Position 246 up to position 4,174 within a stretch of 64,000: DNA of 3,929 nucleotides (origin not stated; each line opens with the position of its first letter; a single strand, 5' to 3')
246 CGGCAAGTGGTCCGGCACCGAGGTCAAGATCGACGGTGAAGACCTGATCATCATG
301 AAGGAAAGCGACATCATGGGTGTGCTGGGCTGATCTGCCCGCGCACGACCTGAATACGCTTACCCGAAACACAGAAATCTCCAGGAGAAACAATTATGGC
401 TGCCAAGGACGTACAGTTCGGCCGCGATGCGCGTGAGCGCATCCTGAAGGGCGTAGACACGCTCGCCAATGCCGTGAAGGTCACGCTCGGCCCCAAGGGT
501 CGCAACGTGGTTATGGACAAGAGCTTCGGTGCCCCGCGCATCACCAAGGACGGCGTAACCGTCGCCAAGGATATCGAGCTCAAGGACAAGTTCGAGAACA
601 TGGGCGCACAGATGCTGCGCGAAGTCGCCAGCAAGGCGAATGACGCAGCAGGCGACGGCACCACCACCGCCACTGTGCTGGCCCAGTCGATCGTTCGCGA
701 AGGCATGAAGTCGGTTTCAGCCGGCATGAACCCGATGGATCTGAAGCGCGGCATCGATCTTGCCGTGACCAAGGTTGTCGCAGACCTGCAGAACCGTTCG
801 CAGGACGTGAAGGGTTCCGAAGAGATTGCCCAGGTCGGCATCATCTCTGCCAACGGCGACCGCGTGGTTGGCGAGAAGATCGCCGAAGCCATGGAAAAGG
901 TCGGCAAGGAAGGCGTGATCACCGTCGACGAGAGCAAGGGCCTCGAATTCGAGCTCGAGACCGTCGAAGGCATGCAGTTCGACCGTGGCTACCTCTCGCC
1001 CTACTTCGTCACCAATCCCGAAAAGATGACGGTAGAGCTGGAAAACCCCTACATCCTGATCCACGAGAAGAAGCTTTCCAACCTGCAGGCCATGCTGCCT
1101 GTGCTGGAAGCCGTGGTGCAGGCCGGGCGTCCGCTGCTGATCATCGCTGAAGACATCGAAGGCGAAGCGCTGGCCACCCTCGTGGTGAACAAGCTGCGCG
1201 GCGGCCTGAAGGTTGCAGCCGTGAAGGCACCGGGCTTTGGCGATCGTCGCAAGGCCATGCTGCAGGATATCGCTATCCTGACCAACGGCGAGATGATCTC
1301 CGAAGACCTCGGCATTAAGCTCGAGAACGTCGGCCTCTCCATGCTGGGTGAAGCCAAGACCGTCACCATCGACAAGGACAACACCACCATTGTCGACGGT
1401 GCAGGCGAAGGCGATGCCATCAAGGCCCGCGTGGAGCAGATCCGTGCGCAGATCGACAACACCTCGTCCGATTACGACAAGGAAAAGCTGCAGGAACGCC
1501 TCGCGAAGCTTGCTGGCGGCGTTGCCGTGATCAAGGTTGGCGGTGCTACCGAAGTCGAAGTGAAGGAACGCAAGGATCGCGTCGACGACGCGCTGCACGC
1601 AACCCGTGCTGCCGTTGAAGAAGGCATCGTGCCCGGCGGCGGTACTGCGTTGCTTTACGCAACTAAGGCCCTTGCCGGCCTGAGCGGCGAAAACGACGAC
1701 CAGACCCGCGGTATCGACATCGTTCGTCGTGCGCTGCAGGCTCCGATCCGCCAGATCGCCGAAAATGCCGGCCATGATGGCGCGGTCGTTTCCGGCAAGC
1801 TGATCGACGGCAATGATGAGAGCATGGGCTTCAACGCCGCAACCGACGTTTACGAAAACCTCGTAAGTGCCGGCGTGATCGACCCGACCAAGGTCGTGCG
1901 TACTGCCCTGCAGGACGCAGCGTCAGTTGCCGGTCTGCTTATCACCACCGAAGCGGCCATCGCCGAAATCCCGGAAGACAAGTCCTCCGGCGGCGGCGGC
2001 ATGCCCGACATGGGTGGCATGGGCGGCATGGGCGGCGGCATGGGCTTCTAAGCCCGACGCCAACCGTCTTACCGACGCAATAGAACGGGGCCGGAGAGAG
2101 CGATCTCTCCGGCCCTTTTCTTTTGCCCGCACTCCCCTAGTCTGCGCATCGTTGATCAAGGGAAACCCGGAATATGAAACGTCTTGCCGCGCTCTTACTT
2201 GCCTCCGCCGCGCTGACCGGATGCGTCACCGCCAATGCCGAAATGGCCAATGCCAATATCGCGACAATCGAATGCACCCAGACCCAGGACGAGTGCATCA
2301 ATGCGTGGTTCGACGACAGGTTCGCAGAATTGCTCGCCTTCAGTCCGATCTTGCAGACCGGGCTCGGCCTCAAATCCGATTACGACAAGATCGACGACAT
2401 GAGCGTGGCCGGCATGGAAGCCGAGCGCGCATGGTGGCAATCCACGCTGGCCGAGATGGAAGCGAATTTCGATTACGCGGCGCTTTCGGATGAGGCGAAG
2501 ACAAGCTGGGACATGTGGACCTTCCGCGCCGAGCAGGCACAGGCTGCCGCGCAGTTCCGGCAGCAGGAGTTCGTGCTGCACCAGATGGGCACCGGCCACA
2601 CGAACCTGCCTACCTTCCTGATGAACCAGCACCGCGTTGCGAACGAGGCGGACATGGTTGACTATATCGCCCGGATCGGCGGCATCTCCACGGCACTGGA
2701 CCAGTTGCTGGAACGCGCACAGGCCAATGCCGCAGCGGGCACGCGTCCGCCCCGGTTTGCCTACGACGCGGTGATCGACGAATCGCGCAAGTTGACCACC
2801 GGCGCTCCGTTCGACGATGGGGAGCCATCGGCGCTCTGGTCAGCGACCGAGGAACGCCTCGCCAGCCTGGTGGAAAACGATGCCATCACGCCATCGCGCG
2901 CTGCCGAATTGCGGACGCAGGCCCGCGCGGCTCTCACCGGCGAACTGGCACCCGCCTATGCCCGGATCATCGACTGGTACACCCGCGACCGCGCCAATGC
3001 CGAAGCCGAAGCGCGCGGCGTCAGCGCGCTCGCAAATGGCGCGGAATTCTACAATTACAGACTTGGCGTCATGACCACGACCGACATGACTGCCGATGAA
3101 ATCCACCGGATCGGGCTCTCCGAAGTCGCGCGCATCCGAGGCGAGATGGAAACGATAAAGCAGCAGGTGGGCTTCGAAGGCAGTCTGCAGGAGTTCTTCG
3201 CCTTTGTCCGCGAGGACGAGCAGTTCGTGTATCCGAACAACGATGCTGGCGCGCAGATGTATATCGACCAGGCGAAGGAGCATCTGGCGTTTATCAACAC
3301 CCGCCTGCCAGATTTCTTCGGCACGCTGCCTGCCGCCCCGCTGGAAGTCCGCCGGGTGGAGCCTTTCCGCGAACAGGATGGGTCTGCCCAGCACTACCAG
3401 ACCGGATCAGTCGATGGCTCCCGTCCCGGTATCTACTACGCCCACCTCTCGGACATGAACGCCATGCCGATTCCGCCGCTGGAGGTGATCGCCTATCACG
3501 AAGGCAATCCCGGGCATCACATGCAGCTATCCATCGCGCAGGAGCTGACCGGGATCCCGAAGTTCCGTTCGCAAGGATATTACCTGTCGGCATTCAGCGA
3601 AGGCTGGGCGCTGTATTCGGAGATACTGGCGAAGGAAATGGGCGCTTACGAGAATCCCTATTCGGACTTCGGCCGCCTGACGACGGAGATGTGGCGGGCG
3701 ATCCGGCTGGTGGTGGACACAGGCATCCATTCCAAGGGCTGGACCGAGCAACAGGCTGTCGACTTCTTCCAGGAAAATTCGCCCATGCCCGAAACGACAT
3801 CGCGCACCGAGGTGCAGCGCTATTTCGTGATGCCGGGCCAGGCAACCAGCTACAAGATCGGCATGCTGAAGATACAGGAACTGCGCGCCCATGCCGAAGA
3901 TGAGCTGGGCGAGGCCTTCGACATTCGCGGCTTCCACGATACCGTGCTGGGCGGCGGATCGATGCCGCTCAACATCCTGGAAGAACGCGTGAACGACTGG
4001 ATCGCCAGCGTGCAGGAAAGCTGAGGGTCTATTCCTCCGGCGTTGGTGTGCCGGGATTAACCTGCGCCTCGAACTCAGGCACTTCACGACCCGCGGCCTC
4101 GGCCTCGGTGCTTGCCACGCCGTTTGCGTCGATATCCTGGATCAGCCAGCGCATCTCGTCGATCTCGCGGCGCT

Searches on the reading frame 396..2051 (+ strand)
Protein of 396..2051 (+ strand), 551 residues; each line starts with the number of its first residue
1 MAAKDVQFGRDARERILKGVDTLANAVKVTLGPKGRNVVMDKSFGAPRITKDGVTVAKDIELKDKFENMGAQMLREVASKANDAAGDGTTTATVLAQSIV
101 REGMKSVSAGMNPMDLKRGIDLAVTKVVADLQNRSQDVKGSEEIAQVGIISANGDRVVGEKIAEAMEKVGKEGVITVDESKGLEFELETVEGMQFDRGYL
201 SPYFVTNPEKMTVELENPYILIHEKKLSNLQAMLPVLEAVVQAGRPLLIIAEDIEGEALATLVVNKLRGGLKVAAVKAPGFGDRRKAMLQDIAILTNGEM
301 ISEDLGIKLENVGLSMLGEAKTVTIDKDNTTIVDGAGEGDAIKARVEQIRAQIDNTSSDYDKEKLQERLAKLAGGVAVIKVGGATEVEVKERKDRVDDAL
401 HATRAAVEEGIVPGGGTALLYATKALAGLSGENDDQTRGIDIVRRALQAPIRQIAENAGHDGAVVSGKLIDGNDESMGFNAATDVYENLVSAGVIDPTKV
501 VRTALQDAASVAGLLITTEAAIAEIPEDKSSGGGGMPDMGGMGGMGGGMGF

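Call 62: search_protein_families(library=pfam, proteins=[window:396-2051:+], max_evalue=0.00001)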
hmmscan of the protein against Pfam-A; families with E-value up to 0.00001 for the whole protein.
window:396-2051:+ (551 aa): 1 family
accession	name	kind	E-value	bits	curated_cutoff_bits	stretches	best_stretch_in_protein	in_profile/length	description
PF00118.29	Cpn60_TCP1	-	2.2e-74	251.4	34.3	1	23-524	1-488/490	TCP-1/cpn60 chaperonin family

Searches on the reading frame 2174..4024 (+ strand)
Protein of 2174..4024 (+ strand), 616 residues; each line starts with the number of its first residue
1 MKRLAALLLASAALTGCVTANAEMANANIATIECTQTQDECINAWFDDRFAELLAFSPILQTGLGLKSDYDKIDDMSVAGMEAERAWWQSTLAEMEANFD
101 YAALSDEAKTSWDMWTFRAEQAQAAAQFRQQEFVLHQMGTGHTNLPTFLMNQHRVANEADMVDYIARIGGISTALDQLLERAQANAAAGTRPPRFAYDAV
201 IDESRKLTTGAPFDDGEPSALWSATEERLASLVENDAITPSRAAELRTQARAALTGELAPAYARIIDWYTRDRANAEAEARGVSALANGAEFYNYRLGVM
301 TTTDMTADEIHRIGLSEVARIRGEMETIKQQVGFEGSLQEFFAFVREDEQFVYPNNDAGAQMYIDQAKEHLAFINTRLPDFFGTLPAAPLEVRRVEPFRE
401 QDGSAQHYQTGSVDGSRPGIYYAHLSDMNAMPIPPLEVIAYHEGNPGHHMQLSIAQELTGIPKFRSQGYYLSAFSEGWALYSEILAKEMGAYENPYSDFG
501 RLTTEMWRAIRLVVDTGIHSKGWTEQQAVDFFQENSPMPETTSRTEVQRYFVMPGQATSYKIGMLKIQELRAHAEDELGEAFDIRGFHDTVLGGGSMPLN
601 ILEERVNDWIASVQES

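Call 62: search_protein_families(library=pfam, proteins=[window:2174-4024:+], max_evalue=0.00001)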
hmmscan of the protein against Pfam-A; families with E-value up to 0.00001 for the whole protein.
window:2174-4024:+ (616 aa): 1 family
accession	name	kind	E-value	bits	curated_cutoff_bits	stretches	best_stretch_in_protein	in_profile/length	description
PF05960.17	DUF885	-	3.8e-181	604.8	32.4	1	58-606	1-532/532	Bacterial protein of unknown function (DUF885)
